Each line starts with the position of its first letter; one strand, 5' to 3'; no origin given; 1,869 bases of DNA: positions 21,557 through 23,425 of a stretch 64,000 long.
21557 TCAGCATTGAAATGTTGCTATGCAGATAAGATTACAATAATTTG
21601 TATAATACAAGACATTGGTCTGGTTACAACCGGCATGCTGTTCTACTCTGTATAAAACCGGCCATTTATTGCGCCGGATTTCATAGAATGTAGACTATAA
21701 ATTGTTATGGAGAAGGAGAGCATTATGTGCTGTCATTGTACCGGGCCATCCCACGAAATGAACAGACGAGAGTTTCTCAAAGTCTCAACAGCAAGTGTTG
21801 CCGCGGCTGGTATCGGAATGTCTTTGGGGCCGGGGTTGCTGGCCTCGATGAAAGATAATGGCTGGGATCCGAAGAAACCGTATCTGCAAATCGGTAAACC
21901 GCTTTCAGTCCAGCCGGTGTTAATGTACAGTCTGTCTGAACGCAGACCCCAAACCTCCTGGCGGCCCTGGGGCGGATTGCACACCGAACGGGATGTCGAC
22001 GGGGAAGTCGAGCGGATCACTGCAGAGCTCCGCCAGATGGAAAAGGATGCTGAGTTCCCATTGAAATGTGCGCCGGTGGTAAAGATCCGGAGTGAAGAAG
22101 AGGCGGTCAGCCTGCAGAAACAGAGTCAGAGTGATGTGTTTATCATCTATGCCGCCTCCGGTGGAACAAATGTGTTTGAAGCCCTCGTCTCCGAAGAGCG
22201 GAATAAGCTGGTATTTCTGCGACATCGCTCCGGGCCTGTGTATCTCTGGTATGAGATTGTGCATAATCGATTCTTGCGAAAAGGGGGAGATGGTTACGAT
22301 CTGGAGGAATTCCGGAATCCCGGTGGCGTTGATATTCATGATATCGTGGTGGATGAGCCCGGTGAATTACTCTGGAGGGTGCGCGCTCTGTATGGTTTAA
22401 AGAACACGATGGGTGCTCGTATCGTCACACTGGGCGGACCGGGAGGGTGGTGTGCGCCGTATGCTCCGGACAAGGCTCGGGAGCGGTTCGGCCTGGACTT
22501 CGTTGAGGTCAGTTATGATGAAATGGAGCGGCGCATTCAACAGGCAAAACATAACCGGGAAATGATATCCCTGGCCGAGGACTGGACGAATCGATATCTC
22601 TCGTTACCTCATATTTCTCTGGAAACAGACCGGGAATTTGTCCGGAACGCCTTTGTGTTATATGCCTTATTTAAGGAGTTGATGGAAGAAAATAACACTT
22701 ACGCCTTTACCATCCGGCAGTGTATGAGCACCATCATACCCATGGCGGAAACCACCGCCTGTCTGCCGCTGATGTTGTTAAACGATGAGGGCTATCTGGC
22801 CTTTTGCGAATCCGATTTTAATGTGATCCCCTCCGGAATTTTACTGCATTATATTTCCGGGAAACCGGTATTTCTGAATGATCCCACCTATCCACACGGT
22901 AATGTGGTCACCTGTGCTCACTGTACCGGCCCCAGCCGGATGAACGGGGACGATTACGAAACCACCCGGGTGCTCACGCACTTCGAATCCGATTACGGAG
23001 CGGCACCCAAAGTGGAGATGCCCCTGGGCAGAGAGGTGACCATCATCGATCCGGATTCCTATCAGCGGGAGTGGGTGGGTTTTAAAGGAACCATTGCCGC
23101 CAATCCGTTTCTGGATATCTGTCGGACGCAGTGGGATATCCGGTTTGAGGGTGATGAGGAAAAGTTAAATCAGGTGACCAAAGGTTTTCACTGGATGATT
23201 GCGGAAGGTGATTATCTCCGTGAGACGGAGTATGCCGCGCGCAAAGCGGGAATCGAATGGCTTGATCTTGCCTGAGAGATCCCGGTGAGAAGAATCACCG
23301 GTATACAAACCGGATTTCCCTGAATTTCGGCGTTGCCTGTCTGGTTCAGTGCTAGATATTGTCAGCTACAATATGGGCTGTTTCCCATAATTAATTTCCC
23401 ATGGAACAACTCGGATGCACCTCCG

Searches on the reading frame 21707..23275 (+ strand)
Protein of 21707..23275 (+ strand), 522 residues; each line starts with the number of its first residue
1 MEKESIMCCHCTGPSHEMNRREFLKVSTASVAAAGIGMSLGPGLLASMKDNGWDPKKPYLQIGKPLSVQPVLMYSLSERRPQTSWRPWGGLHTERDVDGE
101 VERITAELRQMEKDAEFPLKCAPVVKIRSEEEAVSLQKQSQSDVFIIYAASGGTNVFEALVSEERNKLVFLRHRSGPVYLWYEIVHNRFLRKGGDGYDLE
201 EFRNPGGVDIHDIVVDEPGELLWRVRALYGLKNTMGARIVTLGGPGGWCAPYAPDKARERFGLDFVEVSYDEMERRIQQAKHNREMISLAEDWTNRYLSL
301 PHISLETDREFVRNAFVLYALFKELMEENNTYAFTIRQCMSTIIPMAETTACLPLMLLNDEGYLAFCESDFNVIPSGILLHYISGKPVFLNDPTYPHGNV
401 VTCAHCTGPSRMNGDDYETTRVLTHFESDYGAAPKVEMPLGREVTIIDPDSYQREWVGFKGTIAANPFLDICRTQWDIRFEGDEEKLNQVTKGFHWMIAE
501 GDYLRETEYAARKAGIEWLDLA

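Call 3: search_protein_families(library=pfam, proteins=[window:21707-23275:+], max_evalue=0.01)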
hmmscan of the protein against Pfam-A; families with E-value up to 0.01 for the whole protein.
window:21707-23275:+ (522 aa): 2 families
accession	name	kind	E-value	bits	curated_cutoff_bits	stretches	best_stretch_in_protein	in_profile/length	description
PF10399.14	UCR_Fe-S_N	-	0.00056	19.7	24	1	15-39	6-30/41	Ubiquitinol-cytochrome C reductase Fe-S subunit TAT signal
PF10518.14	TAT_signal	-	0.00084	19.6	22.7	1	17-37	1-21/21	TAT (twin-arginine translocation) pathway signal sequence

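Call 4: search_protein_families(library=ncbifam, proteins=[window:21707-23275:+], max_evalue=0.01)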
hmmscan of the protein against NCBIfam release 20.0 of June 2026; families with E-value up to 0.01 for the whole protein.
window:21707-23275:+ (522 aa): 2 families
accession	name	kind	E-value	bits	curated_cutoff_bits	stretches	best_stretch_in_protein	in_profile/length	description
TIGR01409.1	TAT_signal_seq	domain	0.0011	19.2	16.7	1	19-38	2-21/29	twin-arginine translocation signal domain-containing protein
NF048012.1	SlpQosIsomSftI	equivalog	0.0068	15.2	700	1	303-406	219-324/443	sulfoquinovose isomerase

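Call 9: search_solved_structures(query=window:21707-23275:+, max_evalue=1, show_alignments=1)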
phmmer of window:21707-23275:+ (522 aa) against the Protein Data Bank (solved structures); distinct sequences matched with E-value up to 1: 0.

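Call 39: find_homologous_proteins(query=window:21707-23275:+, max_evalue=0.00001)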
Query window:21707-23275:+ (522 aa): 4611 proteins with E <= 0.00001 among 8000 candidates; the best 120 are listed.
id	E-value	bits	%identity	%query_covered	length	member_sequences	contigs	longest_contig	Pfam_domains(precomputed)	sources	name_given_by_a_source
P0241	0.0e+0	1221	100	99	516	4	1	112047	-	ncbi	-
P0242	8.4e-260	881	69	99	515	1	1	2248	-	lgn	-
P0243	2.6e-254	863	70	99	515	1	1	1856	-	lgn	-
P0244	3.2e-251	853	68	99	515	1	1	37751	-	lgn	-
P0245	2.0e-242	824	67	97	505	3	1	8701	-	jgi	-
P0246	4.8e-217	740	59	99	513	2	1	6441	-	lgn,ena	-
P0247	4.0e-215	734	60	99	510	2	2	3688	-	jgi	-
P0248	6.1e-215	733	58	99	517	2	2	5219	-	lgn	-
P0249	5.8e-213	726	59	99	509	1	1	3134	-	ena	-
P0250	7.8e-212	723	58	99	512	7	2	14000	-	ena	-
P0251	1.6e-211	722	58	98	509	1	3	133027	-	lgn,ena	-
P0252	4.9e-211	720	58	99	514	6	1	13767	-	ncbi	-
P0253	6.6e-211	720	58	99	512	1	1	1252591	-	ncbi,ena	-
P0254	1.8e-209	715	58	99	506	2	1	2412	-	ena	-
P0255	2.7e-208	711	57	99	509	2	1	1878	-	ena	-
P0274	1.7e-201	689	56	99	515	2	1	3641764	-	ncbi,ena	-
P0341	3.3e-177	608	50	97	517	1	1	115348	-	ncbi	ncbi:sugar isomerase [candidate division KSB1 bacterium]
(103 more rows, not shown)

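Call 40: find_encoding_contigs(protein=P0244, flank=10000, max_places=1)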
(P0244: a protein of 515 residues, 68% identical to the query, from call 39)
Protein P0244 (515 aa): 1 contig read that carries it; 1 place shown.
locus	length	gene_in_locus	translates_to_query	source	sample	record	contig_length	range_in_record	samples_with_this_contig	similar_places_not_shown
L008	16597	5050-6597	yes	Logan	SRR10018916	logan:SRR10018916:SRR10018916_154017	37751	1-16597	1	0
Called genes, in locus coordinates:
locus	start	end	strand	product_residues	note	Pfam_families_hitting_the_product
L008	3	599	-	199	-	?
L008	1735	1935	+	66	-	-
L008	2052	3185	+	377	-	PF00037:Fer4 (faint), PF12837:Fer4_6 (faint), PF13237:Fer4_10 (weak), PF14697:Fer4_21, PF12838:Fer4_7, PF13187:Fer4_9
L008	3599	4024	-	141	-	-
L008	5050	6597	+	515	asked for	-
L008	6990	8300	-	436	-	PF07992:Pyr_redox_2, PF13450:NAD_binding_8 (weak), PF13738:Pyr_redox_3, PF00743:FMO-like, PF13434:Lys_Orn_oxgnase (weak)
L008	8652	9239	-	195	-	-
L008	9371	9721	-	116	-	PF00561:Abhydrolase_1, PF12697:Abhydrolase_6 (weak)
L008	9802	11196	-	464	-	PF01565:FAD_binding_4, PF08031:BBE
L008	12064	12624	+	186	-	PF02566:OsmC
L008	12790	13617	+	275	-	PF01209:Ubie_methyltran, PF01135:PCMT (weak), PF02353:CMAS, PF13489:Methyltransf_23, PF13847:Methyltransf_31, PF08241:Methyltransf_11, PF08242:Methyltransf_12, PF13649:Methyltransf_25, +1 more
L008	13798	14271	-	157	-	-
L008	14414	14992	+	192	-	PF01527:HTH_Tnp_1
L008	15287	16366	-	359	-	PF03687:UPF0164 (faint), PF19572:PorV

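Call 41: find_encoding_contigs(protein=P0274, flank=10000, max_places=1)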
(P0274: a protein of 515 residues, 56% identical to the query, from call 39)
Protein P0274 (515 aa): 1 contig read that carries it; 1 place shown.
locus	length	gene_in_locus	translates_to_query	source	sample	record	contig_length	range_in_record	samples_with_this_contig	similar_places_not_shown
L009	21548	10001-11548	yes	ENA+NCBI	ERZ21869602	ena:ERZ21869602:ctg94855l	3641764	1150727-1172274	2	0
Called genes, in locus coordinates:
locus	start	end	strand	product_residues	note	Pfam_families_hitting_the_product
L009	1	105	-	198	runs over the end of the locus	-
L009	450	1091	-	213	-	-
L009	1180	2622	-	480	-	PF00282:Pyridoxal_deC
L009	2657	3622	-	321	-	-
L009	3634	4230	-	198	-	PF03848:TehB (weak), PF08241:Methyltransf_11, PF13649:Methyltransf_25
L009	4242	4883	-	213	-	-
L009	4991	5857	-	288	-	PF00248:Aldo_ket_red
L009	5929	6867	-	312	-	PF04055:Radical_SAM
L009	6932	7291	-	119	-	PF17253:DUF5320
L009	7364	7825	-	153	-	PF01475:FUR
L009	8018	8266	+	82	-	PF00578:AhpC-TSA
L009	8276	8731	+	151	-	PF00578:AhpC-TSA, PF08534:Redoxin (weak), PF10417:1-cysPrx_C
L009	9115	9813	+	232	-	PF01590:GAF, PF13185:GAF_2 (weak)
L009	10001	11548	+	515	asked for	-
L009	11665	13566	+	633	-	PF12729:4HB_MCP_1, PF00672:HAMP, PF00989:PAS, PF13426:PAS_9, PF08447:PAS_3, PF07536:HWE_HK (weak), PF07568:HisKA_2, PF02518:HATPase_c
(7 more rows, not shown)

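Call 42: find_encoding_contigs(protein=P0341, flank=10000, max_places=1)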
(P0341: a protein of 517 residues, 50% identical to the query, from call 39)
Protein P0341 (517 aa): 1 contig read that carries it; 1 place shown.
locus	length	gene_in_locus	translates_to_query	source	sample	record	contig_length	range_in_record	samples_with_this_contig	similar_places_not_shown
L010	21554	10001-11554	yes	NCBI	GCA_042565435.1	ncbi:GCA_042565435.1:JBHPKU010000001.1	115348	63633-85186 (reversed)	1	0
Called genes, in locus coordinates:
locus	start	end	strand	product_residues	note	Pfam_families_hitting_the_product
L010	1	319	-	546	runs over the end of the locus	-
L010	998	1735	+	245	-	PF09997:DUF2238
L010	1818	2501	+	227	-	PF06966:DUF1295 (weak), PF04191:PEMT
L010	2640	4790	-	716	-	PF02065:Melibiase, PF19773:DUF6259 (weak), PF01055:Glyco_hydro_31_2nd (weak)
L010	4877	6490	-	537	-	PF00884:Sulfatase, PF01663:Phosphodiest (faint), PF16347:SGSH_C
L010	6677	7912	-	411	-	PF01208:URO-D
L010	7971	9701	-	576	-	PF00474:SSF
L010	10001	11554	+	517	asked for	-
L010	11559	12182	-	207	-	-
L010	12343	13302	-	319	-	PF04909:Amidohydro_2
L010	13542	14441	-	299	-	PF04909:Amidohydro_2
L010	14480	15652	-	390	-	PF20583:DUF6786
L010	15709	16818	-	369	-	PF10555:MraY_sig1 (faint), PF00953:Glycos_transf_4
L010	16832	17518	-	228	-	PF13646:HEAT_2 (faint), PF02985:HEAT (faint), PF12717:Cnd1 (faint)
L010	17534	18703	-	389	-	PF03033:Glyco_transf_28, PF04101:Glyco_tran_28_C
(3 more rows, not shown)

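Call 50: search_solved_structures(query=A2, max_evalue=10, show_alignments=2)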
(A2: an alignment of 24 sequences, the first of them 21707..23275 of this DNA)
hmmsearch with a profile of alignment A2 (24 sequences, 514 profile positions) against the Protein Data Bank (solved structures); distinct sequences matched with E-value up to 10: 5.
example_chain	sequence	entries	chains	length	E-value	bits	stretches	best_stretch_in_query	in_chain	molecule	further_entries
8c8c_A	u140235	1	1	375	0.08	14.7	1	406-453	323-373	Phosphatidylinositol 5-phosphate 4-kinase type-2 alpha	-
6ux9_A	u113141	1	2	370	0.099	14.4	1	406-453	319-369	Phosphatidylinositol 5-phosphate 4-kinase type-2 alpha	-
11ad_A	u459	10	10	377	0.1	14.3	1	406-453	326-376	Phosphatidylinositol 5-phosphate 4-kinase type-2 alpha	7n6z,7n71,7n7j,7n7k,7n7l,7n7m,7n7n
9l5q_A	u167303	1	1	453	0.11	14.3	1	406-453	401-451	Phosphatidylinositol 5-phosphate 4-kinase type-2 alpha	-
2ybx_A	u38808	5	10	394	0.11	14.2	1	406-453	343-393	PHOSPHATIDYLINOSITOL-5-PHOSPHATE 4-KINASE TYPE-2 ALPHA | Phosphatidylinositol 5-phosphate 4-kinase type-2 alpha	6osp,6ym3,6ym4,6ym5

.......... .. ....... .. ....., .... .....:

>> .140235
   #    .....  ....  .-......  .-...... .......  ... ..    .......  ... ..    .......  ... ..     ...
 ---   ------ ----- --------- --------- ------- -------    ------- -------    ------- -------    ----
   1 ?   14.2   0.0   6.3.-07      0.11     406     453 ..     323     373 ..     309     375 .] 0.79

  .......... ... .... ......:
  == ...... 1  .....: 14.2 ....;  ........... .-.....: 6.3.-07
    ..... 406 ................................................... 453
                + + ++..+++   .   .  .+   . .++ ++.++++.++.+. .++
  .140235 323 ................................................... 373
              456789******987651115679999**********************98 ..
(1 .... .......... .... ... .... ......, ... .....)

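Call 60: search_protein_representatives(alignment_id=A2)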
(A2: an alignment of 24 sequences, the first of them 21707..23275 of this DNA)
Query: 24 sequences, 514 profile positions. Proteins with E-value up to 0.001 (for the whole library): 1883; up to 1e-10: 1156; up to 1e-30: 219. The best 150 are listed.
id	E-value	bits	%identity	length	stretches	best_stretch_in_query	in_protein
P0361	6.1e-236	800.3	-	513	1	7-513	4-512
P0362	9.1e-207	704.1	-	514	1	1-513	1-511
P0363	5.9e-182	622.2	-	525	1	8-509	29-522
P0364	1.3e-179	614.5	-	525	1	5-511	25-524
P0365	7.8e-174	595.4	-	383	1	1-384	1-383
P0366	1.8e-163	561.2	-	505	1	8-507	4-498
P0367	2.9e-158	544.1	-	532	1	5-511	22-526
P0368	2.6e-155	534.3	-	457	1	55-513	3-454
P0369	5.1e-149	513.6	-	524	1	8-509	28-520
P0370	1.1e-148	512.4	-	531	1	7-513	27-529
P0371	2.3e-139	481.7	-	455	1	54-510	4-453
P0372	3.1e-138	478.0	-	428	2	272-512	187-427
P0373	2.2e-137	475.2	-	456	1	56-508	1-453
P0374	3.5e-135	467.9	-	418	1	2-400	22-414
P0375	2.3e-133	461.9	-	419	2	271-511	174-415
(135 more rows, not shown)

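Call 71: predict_structure(alignment_id=A2)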
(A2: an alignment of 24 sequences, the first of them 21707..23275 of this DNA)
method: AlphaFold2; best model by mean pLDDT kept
length: 522 residues; sequences in the alignment: 24
mean_pLDDT: 81.9   pTM: 0.83
mean pLDDT of the five models: 81.9, 80.1, 79.6, 78.7, 76.3
residues with pLDDT >= 90: 281; 70-90: 134; 50-70: 52; < 50: 55
segments of 3 or more residues with pLDDT < 50: 1-18, 20-49, 85-88
pLDDT, mean of each block of 10 residues (from residue 1): 30 39 41 34 39 82 91 76 52 84 93 93 94 93 89 78 88 57 58 54 70 84 96 96 92 94 97 97 95 96 92 97 96 92 90 94 92 95 93 82 86 90 84 90 94 92 86 86 83 83 96 92 73
secondary structure, 60 per line:
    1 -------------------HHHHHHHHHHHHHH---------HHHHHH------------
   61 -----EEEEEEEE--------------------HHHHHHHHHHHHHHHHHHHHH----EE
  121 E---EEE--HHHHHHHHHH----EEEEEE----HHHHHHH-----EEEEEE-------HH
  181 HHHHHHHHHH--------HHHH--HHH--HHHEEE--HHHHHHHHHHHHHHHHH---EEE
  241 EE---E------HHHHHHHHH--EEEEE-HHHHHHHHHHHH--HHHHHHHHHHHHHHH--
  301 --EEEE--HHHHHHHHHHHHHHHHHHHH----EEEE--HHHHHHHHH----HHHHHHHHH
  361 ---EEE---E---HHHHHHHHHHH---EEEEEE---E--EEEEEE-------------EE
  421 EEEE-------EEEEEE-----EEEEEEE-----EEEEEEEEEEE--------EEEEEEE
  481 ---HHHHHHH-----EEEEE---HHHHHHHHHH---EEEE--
elements in order: H20-33 H43-48 E66-73 H94-114 E119-121 E125-127 H130-139 E144-149 H154-160 E166-171 H179-190 H199-202 E213-215 H218-234 E238-242 H253-261 E264-268 H270-281 H284-298 E303-306 H309-328 E333-336 H339-347 H352-360 E364-366 H374-384 E388-393 E400-405 E419-424 E432-437 E443-449 E455-465 E474-480 H484-490 E496-500 H504-513 E517-520

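Call 74: fold_search(model_id=the predicted structure, library=pdb)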
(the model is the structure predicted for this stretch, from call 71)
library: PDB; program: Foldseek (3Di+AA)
matches with E <= 10: 651; with E <= 0.001: 40
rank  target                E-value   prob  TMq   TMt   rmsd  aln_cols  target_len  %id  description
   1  7cyy_B                7.8e-17  1.00  0.65  0.69   4.6       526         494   13  Crystal structure of Arabinose isomerase from hybrid AI8 with Adonitol (released 2021-09-08)
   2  4r1p_F                1.5e-16  1.00  0.64  0.67   4.9       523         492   14  Crystal Structure of Thermophilic Geobacillus kaustophilus L-Arabinose isomerase with Mn2+ (released 2015-08-12)
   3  7cyy_E                1.6e-16  1.00  0.61  0.64   8.0       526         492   14  Crystal structure of Arabinose isomerase from hybrid AI8 with Adonitol (released 2021-09-08)
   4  4r1o_A                2.1e-16  1.00  0.65  0.68   4.7       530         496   15  Crystal Structure of Thermophilic Geobacillus kaustophilus L-Arabinose isomerase (released 2015-08-12)
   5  4r1p_B                2.5e-16  1.00  0.61  0.65   8.0       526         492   14  Crystal Structure of Thermophilic Geobacillus kaustophilus L-Arabinose isomerase with Mn2+ (released 2015-08-12)
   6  7chl_A                2.8e-16  1.00  0.61  0.64   8.1       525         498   14  Crystal structure of hybrid Arabinose isomerase AI-10 (released 2021-10-20)
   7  7cx7_D                3.7e-16  1.00  0.62  0.65   7.8       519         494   14  Crystal structure of Arabinose isomerase from hybrid AI8 (released 2021-09-01)
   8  4r1o_B                4.1e-16  1.00  0.63  0.66   5.4       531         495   14  Crystal Structure of Thermophilic Geobacillus kaustophilus L-Arabinose isomerase (released 2015-08-12)
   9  7cx7_F                4.1e-16  1.00  0.61  0.65   7.8       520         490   14  Crystal structure of Arabinose isomerase from hybrid AI8 (released 2021-09-01)
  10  7cyy_A                4.9e-16  1.00  0.64  0.67   4.8       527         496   14  Crystal structure of Arabinose isomerase from hybrid AI8 with Adonitol (released 2021-09-08)
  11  7cwv_D                6.4e-16  1.00  0.62  0.65   7.8       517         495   13  Crystal structure of Arabinose isomerase from hyper thermophilic bacterium Thermotoga maritima (TMAI) wt (released 2021-09-01)
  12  4r1q_B                7.5e-16  1.00  0.63  0.66   7.9       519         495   15  Crystal Structure of Thermophilic Geobacillus kaustophilus L-Arabinose isomerase in complex with L-arabitol (released 2015-08-12)
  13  4r1o_E                7.5e-16  1.00  0.62  0.65   7.9       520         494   14  Crystal Structure of Thermophilic Geobacillus kaustophilus L-Arabinose isomerase (released 2015-08-12)
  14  4f2d_A                8.0e-16  1.00  0.64  0.67   7.6       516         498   12  Crystal Structure of Escherichia coli L-arabinose Isomerase (ECAI) complexed with Ribitol (released 2012-05-30)
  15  2ajt_A                8.0e-16  1.00  0.61  0.63   7.9       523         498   12  Crystal structure of L-Arabinose Isomerase from E.coli (released 2005-08-16)
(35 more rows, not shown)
